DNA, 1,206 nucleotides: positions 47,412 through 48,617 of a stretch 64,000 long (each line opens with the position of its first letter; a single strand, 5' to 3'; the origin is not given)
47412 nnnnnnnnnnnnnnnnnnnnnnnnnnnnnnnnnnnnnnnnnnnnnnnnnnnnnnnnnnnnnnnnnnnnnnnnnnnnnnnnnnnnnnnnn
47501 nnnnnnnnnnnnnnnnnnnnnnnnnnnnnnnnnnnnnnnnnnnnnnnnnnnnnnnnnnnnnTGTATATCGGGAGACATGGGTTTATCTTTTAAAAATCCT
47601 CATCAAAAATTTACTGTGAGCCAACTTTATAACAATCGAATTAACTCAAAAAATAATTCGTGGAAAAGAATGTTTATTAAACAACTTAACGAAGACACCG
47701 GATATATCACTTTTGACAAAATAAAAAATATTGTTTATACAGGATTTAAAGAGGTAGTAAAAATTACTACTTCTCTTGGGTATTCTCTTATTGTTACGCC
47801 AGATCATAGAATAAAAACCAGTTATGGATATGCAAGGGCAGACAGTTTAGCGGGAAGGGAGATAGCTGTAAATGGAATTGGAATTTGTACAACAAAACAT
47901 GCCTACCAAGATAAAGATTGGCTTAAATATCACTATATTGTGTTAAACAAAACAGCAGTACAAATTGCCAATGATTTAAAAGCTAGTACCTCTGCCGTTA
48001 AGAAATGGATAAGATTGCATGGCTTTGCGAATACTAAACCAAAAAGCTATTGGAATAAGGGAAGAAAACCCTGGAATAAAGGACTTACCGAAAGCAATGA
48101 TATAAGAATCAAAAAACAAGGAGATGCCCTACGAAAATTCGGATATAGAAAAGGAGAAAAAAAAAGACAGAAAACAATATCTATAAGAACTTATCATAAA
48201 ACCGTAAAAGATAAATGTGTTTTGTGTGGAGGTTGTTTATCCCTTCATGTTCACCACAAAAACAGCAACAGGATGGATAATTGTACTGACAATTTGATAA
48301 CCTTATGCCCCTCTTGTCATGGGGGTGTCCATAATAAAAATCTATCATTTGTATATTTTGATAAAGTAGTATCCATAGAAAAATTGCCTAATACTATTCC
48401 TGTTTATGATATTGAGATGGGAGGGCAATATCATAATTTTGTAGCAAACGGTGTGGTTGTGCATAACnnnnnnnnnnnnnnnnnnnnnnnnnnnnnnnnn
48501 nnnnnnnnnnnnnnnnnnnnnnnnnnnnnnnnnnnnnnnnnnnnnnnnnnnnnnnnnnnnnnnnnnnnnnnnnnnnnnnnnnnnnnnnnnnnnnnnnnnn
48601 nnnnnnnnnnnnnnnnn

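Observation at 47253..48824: ThyX split by an HNH-containing intein next to the catalytic RHR...SxRY motif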

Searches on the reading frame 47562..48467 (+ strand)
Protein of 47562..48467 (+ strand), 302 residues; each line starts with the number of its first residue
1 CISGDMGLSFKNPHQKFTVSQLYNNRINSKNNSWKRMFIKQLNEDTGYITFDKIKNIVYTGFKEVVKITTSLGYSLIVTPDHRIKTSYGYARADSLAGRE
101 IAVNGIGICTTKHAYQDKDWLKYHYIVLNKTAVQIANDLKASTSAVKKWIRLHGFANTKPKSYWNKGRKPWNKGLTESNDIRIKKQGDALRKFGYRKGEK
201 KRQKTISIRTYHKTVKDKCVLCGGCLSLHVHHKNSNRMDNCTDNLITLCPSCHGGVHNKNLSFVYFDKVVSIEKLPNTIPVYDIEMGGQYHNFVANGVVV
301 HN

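Call 7: search_dna_similar(query=window:47562-48467:+, collection=phages, mode=protein, max_rows=30)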
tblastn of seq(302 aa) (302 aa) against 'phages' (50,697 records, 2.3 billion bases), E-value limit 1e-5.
Records with a match: 58; places in all: 58; records where one place covers at least 80% of the query: 3.
Best place of each record, by identity: <60% 58.
By first word of the organism name: Brucella 41; Mycobacterium 14; Caudoviricetes 2; uncultured 1.
By host as written in the record: Brucella abortus S19 14; Mycobacterium smegmatis mc2 155 13; Brucella sp. 6; Brucella abortus 141 5; Brucella abortus 4; Methanomassiliicoccales 2; brucella abortus 141 2; Brucella abortus 544 2; and 9 more.
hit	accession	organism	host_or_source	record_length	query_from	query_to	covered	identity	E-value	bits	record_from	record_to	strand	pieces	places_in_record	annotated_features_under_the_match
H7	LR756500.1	uncultured phage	metagenomic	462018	1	302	100%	27.7%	4e-19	93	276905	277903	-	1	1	record has no annotation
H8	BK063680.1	Caudoviricetes sp. vir335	Methanomassiliicoccales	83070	1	302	100%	27.0%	1e-16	86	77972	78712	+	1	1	thymidylate synthase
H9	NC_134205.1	Caudoviricetes sp. vir335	Methanomassiliicoccales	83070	1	302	100%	27.0%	1e-16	86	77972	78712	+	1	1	thymidylate synthase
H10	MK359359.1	Mycobacterium phage Colt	Mycobacterium smegmatis mc2 155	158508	121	302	60%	27.8%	2e-6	55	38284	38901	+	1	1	83: ThyX-like thymidylate synthase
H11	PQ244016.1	Mycobacterium phage Blubba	Mycobacterium smegmatis mc2 155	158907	121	302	60%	27.8%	2e-6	55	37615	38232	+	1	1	82: ThyX-like thymidylate synthase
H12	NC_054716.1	Mycobacterium phage Cane17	Mycobacterium smegmatis mc2 155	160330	121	302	60%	27.8%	3e-6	55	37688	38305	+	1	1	82: HNH endonuclease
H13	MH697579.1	Mycobacterium phage Cane17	Mycobacterium smegmatis mc2 155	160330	121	302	60%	27.8%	3e-6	55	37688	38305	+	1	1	82: ThyX-like thymidylate synthase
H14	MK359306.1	Mycobacterium phage Norm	Mycobacterium smegmatis mc2 155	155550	128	302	58%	27.9%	8e-7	56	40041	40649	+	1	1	94: ThyX-like thymidylate synthase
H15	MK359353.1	Mycobacterium phage BadAgartude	Mycobacterium smegmatis mc2 155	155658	128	302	58%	27.9%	8e-7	56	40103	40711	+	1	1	90: ThyX-like thymidylate synthase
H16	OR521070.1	Mycobacterium phage SrishMeg2525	Mycobacterium smegmatis mc#155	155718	128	302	58%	27.9%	8e-7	56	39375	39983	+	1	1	92: ThyX-like thymidylate synthase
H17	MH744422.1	Mycobacterium phage Roots515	Mycobacterium smegmatis mc2 155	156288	128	302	58%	27.9%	8e-7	56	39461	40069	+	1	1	92: ThyX-like thymidylate synthase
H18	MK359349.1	Mycobacterium phage FoxtrotP1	Mycobacterium smegmatis mc2 155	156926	128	302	58%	27.9%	8e-7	56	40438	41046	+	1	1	93: ThyX-like thymidylate synthase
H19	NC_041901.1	Mycobacterium phage Lukilu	Mycobacterium smegmatis mc2 155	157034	128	302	58%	27.9%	8e-7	56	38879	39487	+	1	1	HNH endonuclease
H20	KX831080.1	Mycobacterium phage Lukilu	Mycobacterium smegmatis mc2 155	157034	128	302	58%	27.9%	8e-7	56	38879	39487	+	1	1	ThyX-like thymidylate synthase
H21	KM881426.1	Mycobacterium phage ZygoTaiga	Mycobacterium smegmatis mc2 155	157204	128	302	58%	27.9%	8e-7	56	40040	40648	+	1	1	ThyX-like thymidylate synthase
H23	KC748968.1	Mycobacterium phage Gizmo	Mycobacterium smegmatis mc2 155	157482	128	302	58%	27.9%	8e-7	56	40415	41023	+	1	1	97: ThyX-like thymidylate synthase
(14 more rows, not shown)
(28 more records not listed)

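Call 8: get_annotated_region(hit=H7, flank=1500)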
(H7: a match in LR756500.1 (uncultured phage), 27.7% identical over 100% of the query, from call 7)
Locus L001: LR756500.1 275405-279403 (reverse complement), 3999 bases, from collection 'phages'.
description: uncultured phage genome assembly, chromosome: 1.
organism: uncultured phage (NCBI taxid 278008)
taxonomy: Viruses; environmental samples
host: -; source: metagenomic; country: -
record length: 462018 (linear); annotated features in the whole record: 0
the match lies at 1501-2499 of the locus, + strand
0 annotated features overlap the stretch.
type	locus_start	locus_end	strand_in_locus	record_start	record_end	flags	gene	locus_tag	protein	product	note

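Call 9: get_annotated_region(hit=H8, flank=1500)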
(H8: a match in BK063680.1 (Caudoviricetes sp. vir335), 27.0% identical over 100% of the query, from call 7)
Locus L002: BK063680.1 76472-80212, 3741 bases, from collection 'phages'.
description: TPA_asm: Caudoviricetes sp. vir335 genomic sequence.
organism: Caudoviricetes sp. vir335 (NCBI taxid 3068357)
taxonomy: Viruses; Duplodnaviria; Heunggongvirae; Uroviricota; Caudoviricetes
host: Methanomassiliicoccales; source: fecal sample from an adult baboon; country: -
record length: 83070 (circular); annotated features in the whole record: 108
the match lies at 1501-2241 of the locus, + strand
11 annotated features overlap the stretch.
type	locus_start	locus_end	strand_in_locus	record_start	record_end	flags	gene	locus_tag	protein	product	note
CDS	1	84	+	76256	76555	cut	-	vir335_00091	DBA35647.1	hypothetical protein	-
CDS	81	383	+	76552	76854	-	-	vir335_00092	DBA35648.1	hypothetical protein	-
CDS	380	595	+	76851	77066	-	-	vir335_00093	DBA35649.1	hypothetical protein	-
CDS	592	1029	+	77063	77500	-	-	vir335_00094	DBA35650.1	hypothetical protein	-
CDS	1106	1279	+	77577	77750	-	-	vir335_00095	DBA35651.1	hypothetical protein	-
CDS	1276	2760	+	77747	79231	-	-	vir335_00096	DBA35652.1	thymidylate synthase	phrog_85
CDS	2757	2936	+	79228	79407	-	-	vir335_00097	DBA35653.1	hypothetical protein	-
CDS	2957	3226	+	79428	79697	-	-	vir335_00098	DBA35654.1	hypothetical protein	-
CDS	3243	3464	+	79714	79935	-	-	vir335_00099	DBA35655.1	hypothetical protein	-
CDS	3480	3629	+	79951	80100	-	-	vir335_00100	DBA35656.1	hypothetical protein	-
CDS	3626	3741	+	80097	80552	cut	-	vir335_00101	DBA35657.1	hypothetical protein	-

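Call 10: get_annotated_region(hit=H23, flank=1500)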
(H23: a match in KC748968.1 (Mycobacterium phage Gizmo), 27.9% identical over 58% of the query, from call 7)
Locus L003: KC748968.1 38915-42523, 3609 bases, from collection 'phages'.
description: Mycobacterium phage Gizmo, complete genome.
organism: Mycobacterium phage Gizmo (NCBI taxid 1327936)
taxonomy: Viruses; Duplodnaviria; Heunggongvirae; Uroviricota; Caudoviricetes; Ceeclamvirinae; Bixzunavirus; Bixzunavirus Bxz1
host: Mycobacterium smegmatis mc2 155; source: soil; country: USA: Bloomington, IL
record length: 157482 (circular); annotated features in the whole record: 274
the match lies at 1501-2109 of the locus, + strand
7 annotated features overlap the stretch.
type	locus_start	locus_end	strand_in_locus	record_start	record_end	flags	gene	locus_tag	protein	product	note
CDS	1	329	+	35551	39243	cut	94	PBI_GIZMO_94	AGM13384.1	portal protein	portal, has putative intein with HNH endonuclease domain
CDS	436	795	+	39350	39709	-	95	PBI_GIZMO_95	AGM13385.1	hypothetical protein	-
CDS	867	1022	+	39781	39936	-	96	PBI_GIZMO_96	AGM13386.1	hypothetical protein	-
CDS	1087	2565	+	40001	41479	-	97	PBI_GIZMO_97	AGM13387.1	ThyX-like thymidylate synthase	ThyX-like, putative intein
CDS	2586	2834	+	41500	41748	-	98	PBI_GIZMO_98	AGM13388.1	hypothetical protein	-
CDS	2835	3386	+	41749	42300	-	99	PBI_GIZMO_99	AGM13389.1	RNA ligase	-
CDS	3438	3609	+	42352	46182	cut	100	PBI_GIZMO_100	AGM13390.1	hypothetical protein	LysM-like domain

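Call 11: get_annotated_region(hit=H10, flank=1500)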
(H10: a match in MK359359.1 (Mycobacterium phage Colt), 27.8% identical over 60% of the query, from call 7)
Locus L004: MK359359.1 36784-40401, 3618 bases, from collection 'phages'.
description: Mycobacterium phage Colt, complete genome.
organism: Mycobacterium phage Colt (NCBI taxid 2502478)
taxonomy: Viruses; Duplodnaviria; Heunggongvirae; Uroviricota; Caudoviricetes; Ceeclamvirinae; Bixzunavirus
host: Mycobacterium smegmatis mc2 155; source: soil; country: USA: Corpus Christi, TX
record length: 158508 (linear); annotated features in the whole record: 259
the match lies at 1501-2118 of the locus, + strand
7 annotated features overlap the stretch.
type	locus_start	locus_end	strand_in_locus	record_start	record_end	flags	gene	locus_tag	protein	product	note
CDS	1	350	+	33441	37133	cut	80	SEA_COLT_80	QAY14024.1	portal protein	-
CDS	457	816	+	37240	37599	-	81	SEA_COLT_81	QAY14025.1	hypothetical protein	-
CDS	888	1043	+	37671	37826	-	82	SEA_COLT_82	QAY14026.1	hypothetical protein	-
CDS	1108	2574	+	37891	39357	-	83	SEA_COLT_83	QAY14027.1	ThyX-like thymidylate synthase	-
CDS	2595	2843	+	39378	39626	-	84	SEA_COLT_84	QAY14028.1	hypothetical protein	-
CDS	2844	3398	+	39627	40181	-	85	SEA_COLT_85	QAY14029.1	RNA ligase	-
CDS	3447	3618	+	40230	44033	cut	86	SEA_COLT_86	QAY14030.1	hypothetical protein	-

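Call 31: search_solved_structures(query=window:47562-48467:+, max_evalue=1, show_alignments=2)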
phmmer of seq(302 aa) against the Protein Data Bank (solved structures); distinct sequences matched with E-value up to 1: 24.
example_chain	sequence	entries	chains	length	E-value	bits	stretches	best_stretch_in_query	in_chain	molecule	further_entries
4o1r_A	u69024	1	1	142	5.5e-08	35.6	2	250-302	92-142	Replicative DNA helicase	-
1mi8_A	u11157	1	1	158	1.6e-06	30.8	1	37-100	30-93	DnaB intein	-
6frh_A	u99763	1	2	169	2.7e-06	30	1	38-100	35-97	Replicative DNA helicase,Replicative DNA helicase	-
6frg_A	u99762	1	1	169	2.7e-06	30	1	38-100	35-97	Replicative DNA helicase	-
6fre_A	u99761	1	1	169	6.7e-05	25.4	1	38-100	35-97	Replicative DNA helicase,Replicative DNA helicase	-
6rpq_A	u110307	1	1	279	0.0004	22.9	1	264-302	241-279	Ubiquitin-like protein SMT3,1108aa long hypothetical cell division control protein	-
7cfv_A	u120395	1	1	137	0.0014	21.1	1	268-302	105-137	Spl DnaX mini-intein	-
3ifj_A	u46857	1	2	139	0.0019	20.7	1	61-106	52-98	Endonuclease PI-MtuI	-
2in0_A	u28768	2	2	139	0.0024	20.3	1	60-106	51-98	Endonuclease PI-MtuI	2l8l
2in9_A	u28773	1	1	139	0.0059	19.1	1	61-106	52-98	Endonuclease PI-MtuI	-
3igd_A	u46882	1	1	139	0.0059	19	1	61-106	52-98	Endonuclease PI-MtuI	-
5k08_A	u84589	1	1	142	0.011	18.1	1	61-106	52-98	RecA mini intein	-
2in8_A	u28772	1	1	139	0.012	18.1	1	60-106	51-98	Endonuclease PI-MtuI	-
5i0a_A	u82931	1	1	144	0.012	18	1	60-106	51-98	Intein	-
2imz_A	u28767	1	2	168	0.018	17.5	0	60-97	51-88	Endonuclease PI-MtuI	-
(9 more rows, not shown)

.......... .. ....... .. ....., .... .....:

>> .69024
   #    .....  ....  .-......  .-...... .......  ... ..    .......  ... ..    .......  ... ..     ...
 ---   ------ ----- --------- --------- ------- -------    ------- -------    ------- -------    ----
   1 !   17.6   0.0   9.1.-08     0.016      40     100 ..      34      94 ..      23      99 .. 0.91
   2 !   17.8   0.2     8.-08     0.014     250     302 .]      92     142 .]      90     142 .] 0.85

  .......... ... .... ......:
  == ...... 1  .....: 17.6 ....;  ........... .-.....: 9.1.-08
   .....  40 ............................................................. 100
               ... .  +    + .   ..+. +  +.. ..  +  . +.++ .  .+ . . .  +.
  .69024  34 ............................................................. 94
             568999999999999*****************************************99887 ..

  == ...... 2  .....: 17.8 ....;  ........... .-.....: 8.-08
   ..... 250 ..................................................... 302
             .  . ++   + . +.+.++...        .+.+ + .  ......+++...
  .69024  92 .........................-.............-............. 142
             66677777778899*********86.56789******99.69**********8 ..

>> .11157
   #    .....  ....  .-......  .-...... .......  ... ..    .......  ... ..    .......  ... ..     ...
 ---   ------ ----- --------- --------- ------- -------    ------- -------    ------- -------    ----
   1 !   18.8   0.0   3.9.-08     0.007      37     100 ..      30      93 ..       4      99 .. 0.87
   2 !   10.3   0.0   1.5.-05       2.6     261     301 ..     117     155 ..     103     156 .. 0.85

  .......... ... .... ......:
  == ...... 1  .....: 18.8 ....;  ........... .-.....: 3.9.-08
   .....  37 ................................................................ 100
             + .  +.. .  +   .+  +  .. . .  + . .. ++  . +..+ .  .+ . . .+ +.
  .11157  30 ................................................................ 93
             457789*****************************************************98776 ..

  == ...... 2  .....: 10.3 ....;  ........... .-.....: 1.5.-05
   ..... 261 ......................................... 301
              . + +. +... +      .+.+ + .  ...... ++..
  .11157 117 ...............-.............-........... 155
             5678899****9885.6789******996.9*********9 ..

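Call 41: predict_structure(alignment_id=A1)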
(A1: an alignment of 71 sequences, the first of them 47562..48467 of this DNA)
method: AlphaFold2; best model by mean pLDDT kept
length: 302 residues; sequences in the alignment: 71
mean_pLDDT: 85.9   pTM: 0.67
mean pLDDT of the five models: 85.9, 85.7, 85.1, 84.7, 84.4
residues with pLDDT >= 90: 183; 70-90: 74; 50-70: 26; < 50: 19
segments of 3 or more residues with pLDDT < 50: 105-111, 194-197, 199-202
pLDDT, mean of each block of 10 residues (from residue 1): 95 95 98 96 90 98 97 94 96 96 59 75 84 88 94 80 50 69 79 48 68 92 90 90 93 85 86 97 97 96 96
secondary structure, 60 per line:
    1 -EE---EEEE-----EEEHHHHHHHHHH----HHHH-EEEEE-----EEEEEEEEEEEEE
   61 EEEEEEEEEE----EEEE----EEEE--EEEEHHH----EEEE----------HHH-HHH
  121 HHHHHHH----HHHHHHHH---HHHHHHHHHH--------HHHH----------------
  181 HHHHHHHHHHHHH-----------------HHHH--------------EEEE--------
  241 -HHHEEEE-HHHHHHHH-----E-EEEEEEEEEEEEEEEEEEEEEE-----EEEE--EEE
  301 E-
elements in order: E7-10 E16-18 H19-28 H33-36 E38-42 E48-70 E75-78 E83-86 E89-92 E100-103 H118-127 H132-139 H143-152 H161-164 H181-193 H211-214 E229-232 E245-248 H250-257 E265-286 E292-295 E298-301

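Call 43: find_related_loci(query=A1, collection=genome_contigs, flank=3000)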
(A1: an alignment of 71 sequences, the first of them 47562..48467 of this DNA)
Query A1 (302 aa) in genome_contigs; peptide patterns used: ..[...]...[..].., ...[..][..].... (x = any residue, [..] = any of these).
600 stretches matched a pattern (row limit reached: there are more); 95 encode a relative of the query (tblastn E <= 1e-3); the best 80 are kept; 80 distinct loci.
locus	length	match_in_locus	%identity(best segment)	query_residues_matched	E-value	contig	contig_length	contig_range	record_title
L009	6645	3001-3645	46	1-302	2e-40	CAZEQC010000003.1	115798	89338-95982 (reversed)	MAG TPA_asm: uncultured Anaerolineales bacterium isolate binchicken_co15_221 genome assembly, contig: NODE_15_length_115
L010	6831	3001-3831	24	1-302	4e-18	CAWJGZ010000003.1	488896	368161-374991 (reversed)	MAG: Bryobacterales bacterium isolate MFD01231.bin.1.29 genome assembly, contig: contig_14204, whole genome shotgun sequ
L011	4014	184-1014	24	1-302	3e-15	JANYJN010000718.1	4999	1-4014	MAG: Candidatus Solibacter sp. isolate GL140_4_metabinner_111_sub GL140_4_k141_1008463, whole genome shotgun sequence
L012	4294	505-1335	25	1-302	5e-15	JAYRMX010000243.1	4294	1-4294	MAG: Myxococcota bacterium isolate XM2_XAASGE4bin.13 k141_834833, whole genome shotgun sequence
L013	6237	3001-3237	40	228-302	5e-10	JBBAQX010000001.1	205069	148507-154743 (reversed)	MAG: Lysinibacter sp. isolate EUL_204 ctg1-EUL_204, whole genome shotgun sequence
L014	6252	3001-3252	36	229-302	1e-8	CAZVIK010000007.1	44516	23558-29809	MAG TPA_asm: uncultured Solibacteraceae bacterium isolate binchicken_co26_202 genome assembly, contig: NODE_1295_length_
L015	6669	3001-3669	24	54-302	2e-8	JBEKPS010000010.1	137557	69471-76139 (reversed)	MAG: Vulcanimicrobiaceae bacterium isolate SPRUCE 46 SPRUCE_46_10, whole genome shotgun sequence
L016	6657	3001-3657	23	45-302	1e-7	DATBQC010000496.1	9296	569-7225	MAG TPA_asm: Methylobacter sp. isolate SMAG_U4093 k141_831698, whole genome shotgun sequence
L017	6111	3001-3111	55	265-302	1e-7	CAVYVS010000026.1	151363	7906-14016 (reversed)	MAG: uncultured Nitrososphaerota archaeon isolate MFD01476.bin.2.93 genome assembly, contig: contig_78410, whole genome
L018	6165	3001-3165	45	51-104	4e-7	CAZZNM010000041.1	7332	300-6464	MAG TPA_asm: uncultured archaeon isolate SRP178908_co1_163 genome assembly, contig: NODE_8397_length_7332_cov_5.601347,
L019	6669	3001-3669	24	54-302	6e-7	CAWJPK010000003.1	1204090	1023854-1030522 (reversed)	MAG: Candidatus Eremiobacteraeota bacterium isolate MFD04463.bin.2.23 genome assembly, contig: contig_45195, whole genom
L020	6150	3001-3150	44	47-96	6e-7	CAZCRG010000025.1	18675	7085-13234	MAG TPA_asm: Candidatus Hydrothermarchaeota archaeon isolate binchicken_co64_34 genome assembly, contig: NODE_2098_lengt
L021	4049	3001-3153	39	50-100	6e-7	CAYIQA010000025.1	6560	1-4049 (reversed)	MAG TPA_asm: Candidatus Woesearchaeota archaeon isolate ERP119705_co24_41 genome assembly, contig: NODE_19321_length_656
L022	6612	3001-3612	31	119-302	8e-7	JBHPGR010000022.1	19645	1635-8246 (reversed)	Candidatus Omnitrophota bacterium isolate SAG AM-311-N03 NODE_22_length_19645_cov_26.475038, whole genome shotgun sequen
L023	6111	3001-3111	49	266-302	9e-7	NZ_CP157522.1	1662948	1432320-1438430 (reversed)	Methanothermococcus sp. Ax23 chromosome, complete genome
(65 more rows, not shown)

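Call 45: fold_search(model_id=the predicted structure, library=pdb)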
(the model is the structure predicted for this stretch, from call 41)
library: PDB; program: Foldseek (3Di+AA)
matches with E <= 10: 291; with E <= 0.001: 44
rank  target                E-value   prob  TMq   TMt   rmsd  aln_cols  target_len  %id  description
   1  6frg                  1.1e-09  1.00  0.42  0.80   5.8       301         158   15  Crystal structure of G-1F mutant of Ssp DnaB Mini-Intein variant M86 (released 2019-01-30)
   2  4o1r                  2.4e-09  1.00  0.42  0.87   6.6       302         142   14  Crystal structure of NpuDnaB intein (released 2014-03-19)
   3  6frh_A                1.9e-08  1.00  0.43  0.80   6.0       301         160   16  Crystal structure of Ssp DnaB Mini-Intein variant M86 (released 2019-01-30)
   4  6fre                  3.0e-08  1.00  0.42  0.81   4.9       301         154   15  Crystal structure of G-1F/H73A mutant of Ssp DnaB Mini-Intein variant M86 (released 2019-01-30)
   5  7qsu                  4.7e-08  1.00  0.41  0.34  18.1       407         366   15  Crystal structure of homing endonuclease-associated TliVMA intein (C1A, d333-339) (released 2022-03-30)
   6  3ifj_A                6.5e-08  1.00  0.42  0.87   6.8       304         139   12  Crystal structure of Mtu recA intein, splicing domain (released 2009-10-06)
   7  6frh_B                1.2e-07  1.00  0.42  0.82   7.6       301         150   15  Crystal structure of Ssp DnaB Mini-Intein variant M86 (released 2019-01-30)
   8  8ubs_A                3.0e-07  1.00  0.41  0.79   5.6       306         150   15  Crystal structure of NrdJ-1 split intein fusion (released 2024-10-09)
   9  1mi8                  3.5e-07  1.00  0.41  0.85   7.3       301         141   15  2.0 Angstrom crystal structure of a DnaB intein from Synechocystis sp. PCC 6803 (released 2003-08-19)
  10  3igd                  3.5e-07  1.00  0.42  0.87   6.8       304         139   12  Crystal structure of Mtu recA intein, splicing domain (released 2009-10-06)
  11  7qst                  4.0e-07  1.00  0.40  0.34  21.3       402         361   16  Crystal structure of homing endonuclease-associated PhoVMA intein (C1A) (released 2022-03-30)
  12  2imz_B                5.5e-07  1.00  0.42  0.88   7.8       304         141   12  Crystal structure of Mtu recA intein splicing domain (released 2007-05-01)
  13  2in9                  5.9e-07  1.00  0.42  0.88   2.8       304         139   12  crystal structure of Mtu recA intein, splicing domain (released 2007-05-01)
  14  5i0a                  6.2e-07  1.00  0.41  0.85   5.3       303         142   12  RecA mini intein in complex with cisplatin (released 2016-09-21)
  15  2in0                  8.2e-07  1.00  0.42  0.87   3.0       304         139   12  crystal structure of Mtu recA intein splicing domain (released 2007-05-01)
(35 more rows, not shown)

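Call 60: find_related_loci(query=A1, collection=viral_contigs, flank=1500)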
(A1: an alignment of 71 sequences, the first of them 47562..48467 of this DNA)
Query A1 (302 aa) in viral_contigs; peptide patterns used: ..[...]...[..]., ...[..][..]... (x = any residue, [..] = any of these).
597 stretches matched a pattern (row limit reached: there are more); 158 encode a relative of the query (tblastn E <= 1e-3); the best 80 are kept; 80 distinct loci.
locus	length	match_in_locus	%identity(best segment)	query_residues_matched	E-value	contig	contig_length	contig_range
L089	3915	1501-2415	48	1-302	3e-81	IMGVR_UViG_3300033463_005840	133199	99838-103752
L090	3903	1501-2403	46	1-302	1e-80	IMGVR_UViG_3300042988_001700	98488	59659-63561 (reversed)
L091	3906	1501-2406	46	1-302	7e-80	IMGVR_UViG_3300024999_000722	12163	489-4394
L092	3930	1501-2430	41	1-302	8e-76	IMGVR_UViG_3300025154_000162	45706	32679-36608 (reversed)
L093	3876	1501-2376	46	1-302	7e-74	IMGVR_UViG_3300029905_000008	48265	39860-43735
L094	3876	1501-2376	46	1-302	6e-74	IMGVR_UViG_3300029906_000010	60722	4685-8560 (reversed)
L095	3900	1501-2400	48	1-302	2e-76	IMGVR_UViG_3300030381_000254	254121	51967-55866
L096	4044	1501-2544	37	1-302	3e-63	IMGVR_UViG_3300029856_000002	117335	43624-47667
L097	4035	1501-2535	36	1-302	3e-61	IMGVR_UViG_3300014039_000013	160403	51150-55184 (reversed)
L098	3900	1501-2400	47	1-302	7e-81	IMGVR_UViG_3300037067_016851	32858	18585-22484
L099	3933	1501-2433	36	36-302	8e-53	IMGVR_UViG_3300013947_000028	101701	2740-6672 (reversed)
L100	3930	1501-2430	30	35-302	9e-27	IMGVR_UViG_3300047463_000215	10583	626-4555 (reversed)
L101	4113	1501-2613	28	1-302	3e-23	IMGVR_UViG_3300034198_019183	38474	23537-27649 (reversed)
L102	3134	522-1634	28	1-302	3e-23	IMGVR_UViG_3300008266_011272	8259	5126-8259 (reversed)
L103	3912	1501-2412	29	1-302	5e-23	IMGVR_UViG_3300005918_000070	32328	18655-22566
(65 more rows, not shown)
